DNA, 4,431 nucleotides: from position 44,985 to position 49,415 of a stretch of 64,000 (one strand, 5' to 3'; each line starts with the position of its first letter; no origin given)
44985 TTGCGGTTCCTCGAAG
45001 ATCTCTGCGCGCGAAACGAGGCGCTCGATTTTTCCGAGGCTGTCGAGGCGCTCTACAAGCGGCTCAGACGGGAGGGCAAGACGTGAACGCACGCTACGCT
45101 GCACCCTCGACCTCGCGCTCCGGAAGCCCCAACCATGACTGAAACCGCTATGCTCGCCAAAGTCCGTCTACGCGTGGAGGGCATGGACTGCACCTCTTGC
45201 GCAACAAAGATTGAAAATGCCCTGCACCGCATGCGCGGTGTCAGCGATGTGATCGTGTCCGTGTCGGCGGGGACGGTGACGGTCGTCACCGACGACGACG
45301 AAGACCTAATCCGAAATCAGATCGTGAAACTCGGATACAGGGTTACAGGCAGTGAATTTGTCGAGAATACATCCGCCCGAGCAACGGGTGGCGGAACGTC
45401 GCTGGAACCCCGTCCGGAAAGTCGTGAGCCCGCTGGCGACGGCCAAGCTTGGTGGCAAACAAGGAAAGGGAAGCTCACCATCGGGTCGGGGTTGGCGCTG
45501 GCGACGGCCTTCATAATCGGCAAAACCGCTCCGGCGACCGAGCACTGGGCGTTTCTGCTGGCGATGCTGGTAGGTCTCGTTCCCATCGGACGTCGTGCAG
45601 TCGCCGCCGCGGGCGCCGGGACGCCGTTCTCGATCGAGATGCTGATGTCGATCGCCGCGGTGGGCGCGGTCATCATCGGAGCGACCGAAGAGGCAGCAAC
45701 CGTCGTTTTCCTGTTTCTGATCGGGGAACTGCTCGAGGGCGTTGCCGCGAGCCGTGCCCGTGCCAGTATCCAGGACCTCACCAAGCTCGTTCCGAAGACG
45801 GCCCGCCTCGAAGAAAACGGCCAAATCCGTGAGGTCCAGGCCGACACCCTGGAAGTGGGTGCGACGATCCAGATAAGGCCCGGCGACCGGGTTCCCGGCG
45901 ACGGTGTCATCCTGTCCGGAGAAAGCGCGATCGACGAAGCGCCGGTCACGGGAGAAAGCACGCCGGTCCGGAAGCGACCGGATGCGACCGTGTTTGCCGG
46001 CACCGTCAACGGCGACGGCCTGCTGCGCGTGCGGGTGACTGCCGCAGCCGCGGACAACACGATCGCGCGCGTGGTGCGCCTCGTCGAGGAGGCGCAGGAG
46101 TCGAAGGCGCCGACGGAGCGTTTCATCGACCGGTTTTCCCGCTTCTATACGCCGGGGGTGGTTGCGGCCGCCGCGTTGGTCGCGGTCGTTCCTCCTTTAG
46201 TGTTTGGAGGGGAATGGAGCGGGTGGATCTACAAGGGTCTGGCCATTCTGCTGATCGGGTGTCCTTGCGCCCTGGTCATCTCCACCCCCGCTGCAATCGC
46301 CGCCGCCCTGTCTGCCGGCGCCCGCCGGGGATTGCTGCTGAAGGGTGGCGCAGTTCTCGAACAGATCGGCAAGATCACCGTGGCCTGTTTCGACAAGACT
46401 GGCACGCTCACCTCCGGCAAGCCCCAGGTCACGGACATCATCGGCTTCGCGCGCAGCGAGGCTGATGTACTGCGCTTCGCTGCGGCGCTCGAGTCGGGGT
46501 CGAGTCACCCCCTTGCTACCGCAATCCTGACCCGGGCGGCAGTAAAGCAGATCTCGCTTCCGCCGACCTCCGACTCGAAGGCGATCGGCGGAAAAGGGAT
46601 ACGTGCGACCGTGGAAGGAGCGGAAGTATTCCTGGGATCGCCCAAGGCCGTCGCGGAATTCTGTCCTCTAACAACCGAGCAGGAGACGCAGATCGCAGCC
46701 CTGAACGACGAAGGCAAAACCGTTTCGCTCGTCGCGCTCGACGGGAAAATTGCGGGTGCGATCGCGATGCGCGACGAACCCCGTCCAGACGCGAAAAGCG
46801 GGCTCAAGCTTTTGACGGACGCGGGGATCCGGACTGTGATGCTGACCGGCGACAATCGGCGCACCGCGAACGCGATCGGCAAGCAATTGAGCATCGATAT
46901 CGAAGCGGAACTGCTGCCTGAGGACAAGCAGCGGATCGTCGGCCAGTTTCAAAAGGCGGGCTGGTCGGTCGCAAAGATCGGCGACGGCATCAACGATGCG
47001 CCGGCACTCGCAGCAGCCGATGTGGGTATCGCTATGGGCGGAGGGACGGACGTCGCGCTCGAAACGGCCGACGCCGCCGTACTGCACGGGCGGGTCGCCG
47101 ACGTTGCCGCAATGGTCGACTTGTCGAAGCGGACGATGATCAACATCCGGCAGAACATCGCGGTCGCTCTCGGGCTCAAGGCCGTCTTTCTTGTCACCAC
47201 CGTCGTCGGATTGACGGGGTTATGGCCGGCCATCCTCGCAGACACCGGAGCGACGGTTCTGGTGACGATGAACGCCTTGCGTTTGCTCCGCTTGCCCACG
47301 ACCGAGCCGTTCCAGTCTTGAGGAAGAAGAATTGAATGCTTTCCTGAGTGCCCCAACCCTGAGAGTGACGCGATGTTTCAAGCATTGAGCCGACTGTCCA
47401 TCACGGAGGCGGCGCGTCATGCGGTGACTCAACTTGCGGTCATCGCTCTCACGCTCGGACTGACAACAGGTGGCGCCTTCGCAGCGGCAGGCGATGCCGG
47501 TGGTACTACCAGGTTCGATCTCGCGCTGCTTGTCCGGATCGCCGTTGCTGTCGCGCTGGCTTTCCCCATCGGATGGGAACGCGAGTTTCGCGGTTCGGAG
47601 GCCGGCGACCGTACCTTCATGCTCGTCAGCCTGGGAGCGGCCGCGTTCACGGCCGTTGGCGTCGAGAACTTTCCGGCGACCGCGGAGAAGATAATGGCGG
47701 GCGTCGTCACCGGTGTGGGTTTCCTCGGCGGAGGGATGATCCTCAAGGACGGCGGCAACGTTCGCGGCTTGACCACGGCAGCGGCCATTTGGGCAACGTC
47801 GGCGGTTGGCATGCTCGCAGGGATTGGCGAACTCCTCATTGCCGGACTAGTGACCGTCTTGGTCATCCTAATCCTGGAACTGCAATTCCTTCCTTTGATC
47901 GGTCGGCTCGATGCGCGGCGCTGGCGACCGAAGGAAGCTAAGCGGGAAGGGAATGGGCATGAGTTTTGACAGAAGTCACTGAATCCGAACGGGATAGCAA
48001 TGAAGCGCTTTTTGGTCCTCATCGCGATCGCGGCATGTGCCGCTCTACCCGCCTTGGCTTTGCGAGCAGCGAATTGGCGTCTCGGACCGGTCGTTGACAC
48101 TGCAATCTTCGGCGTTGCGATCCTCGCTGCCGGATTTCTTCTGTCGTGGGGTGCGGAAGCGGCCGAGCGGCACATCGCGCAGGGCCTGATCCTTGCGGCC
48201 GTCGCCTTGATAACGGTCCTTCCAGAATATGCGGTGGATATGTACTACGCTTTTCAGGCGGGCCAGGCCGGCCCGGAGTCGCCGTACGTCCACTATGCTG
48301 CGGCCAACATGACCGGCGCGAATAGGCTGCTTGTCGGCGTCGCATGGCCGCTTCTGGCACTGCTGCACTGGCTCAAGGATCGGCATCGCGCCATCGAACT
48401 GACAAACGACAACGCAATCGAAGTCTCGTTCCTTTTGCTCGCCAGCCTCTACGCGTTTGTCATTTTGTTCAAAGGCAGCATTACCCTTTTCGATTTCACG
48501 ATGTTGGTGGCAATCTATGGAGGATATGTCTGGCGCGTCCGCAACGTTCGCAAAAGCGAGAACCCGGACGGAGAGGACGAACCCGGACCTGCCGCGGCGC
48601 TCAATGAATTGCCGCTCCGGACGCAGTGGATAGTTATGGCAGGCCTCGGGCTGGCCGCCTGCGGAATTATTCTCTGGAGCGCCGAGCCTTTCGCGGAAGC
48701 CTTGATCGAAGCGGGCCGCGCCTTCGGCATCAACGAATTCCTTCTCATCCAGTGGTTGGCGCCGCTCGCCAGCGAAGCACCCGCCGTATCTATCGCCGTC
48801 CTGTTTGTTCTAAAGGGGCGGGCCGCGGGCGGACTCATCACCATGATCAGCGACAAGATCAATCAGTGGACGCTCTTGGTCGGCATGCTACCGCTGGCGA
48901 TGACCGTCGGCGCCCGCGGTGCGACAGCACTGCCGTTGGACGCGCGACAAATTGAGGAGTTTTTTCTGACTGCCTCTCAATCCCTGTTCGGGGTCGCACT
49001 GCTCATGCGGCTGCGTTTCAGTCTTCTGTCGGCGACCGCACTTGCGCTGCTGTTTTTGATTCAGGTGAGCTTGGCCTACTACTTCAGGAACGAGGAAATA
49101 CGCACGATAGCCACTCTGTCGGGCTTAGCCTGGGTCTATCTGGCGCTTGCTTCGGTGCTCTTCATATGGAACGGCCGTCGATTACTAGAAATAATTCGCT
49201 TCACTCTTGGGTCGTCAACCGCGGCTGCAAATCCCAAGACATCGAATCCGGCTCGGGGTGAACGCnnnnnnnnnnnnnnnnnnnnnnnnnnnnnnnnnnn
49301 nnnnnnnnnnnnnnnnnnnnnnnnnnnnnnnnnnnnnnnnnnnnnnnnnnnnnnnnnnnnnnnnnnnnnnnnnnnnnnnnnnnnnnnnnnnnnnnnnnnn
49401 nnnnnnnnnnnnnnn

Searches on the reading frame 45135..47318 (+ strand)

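Call 62: search_protein_families(library=pfam, proteins=[window:45135-47318:+], max_evalue=0.001)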
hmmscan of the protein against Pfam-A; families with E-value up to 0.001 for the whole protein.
window:45135-47318:+ (728 aa): 4 families
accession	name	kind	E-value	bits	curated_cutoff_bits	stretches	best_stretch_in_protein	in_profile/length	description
PF00122.25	E1-E2_ATPase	-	2.7e-51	174.1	28.1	1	218-398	2-181/181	E1-E2 ATPase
PF00702.32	Hydrolase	-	6.1e-33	115.3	26.4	1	415-629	2-191/191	haloacid dehalogenase-like hydrolase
PF00403.32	HMA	-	1.1e-14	54.9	24.8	1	12-68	2-61/62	Heavy-metal-associated domain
PF08282.18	Hydrolase_3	-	0.00035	20.8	20.9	0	612-648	206-242/255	haloacid dehalogenase-like hydrolase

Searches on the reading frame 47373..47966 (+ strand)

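Call 31: search_protein_families(library=ncbifam, proteins=[window:47373-47966:+], max_evalue=0.001)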
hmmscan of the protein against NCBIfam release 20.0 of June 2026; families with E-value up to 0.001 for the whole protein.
window:47373-47966:+ (198 aa): 2 families
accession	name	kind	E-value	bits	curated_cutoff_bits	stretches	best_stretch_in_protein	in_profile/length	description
NF011912.0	PRK15385.1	equivalog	2.8e-22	79.2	255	1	53-167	11-124/231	MgtC family protein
NF007431.0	PRK09977.1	equivalog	1e-20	74.3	214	1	52-170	5-132/215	MgtC/SapB family protein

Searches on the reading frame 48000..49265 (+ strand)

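Call 62: search_protein_families(library=pfam, proteins=[window:48000-49265:+], max_evalue=0.001)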
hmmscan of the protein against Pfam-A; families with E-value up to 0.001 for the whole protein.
window:48000-49265:+ (422 aa): 1 family
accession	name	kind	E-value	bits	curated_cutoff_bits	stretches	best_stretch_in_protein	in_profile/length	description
PF01699.29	Na_Ca_ex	-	1.6e-15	57.8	24.9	2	36-178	8-147/151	Sodium/calcium exchanger protein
